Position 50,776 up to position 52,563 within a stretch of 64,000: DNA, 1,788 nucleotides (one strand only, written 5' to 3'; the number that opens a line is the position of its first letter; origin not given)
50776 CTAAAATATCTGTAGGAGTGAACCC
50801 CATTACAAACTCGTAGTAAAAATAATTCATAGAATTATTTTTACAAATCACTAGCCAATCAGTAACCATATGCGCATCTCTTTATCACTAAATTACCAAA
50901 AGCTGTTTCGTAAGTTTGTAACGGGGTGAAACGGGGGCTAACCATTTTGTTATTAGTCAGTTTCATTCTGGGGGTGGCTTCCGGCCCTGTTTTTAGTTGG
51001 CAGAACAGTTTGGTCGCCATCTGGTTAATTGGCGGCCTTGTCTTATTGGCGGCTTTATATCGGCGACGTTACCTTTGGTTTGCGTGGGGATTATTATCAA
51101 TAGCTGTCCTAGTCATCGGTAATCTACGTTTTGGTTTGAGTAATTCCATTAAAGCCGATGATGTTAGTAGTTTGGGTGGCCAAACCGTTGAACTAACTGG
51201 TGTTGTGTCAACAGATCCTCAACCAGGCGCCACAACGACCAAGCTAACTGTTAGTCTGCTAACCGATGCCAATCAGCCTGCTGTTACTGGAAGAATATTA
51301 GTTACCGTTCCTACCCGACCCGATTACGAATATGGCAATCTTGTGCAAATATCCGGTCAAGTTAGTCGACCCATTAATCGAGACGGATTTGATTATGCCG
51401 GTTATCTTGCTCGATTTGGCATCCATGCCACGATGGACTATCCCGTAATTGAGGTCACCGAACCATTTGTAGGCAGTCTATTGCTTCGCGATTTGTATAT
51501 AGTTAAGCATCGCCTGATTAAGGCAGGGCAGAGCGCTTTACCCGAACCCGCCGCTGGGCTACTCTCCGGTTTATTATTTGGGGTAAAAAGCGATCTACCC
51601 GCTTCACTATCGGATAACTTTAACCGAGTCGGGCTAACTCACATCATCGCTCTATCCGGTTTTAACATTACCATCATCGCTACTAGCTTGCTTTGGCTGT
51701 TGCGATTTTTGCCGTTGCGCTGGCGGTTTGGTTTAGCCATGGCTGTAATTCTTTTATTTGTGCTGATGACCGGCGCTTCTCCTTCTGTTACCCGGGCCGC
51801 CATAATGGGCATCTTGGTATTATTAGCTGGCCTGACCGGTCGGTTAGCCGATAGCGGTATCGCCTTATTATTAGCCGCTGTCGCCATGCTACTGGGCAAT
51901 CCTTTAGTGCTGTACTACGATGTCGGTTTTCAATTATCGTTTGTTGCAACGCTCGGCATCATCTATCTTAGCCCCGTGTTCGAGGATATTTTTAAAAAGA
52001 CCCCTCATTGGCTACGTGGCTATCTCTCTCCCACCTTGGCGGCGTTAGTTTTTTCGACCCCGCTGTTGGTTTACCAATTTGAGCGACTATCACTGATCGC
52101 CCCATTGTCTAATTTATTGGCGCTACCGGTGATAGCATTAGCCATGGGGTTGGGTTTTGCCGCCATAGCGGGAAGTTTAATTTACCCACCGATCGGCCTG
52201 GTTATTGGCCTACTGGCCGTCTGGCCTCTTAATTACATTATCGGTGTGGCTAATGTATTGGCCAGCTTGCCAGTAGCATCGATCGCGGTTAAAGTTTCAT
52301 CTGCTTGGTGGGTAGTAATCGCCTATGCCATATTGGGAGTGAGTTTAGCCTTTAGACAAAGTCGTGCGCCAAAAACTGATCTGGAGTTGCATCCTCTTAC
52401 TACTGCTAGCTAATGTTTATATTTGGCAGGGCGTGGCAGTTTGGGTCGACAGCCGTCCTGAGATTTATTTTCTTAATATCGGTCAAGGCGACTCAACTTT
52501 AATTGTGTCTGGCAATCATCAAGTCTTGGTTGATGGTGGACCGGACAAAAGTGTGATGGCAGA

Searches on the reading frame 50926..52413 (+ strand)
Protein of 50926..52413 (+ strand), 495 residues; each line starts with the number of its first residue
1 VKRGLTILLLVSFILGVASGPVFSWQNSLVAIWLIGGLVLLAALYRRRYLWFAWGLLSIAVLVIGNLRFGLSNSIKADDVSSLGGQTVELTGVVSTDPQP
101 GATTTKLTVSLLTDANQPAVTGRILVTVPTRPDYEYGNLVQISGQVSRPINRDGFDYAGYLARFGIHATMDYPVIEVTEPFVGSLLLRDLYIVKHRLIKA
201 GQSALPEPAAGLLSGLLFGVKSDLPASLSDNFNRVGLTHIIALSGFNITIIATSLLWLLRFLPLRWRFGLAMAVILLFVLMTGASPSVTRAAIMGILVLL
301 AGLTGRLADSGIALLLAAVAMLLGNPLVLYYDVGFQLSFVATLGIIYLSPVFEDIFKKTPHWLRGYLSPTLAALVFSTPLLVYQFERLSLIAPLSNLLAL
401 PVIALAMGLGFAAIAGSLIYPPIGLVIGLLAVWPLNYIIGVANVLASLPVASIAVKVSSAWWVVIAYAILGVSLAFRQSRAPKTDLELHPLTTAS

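Call 88: search_protein_families(library=pfam, proteins=[window:50926-52413:+], max_evalue=0.00001)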
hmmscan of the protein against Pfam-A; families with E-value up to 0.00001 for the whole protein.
window:50926-52413:+ (495 aa): 2 families
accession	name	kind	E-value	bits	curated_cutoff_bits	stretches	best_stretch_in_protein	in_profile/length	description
PF03772.21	Competence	-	1.1e-54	186.1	23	1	216-478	1-268/270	Competence protein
PF13567.11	DUF4131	-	5.2e-23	82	31.6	1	27-171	4-158/165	Domain of unknown function (DUF4131)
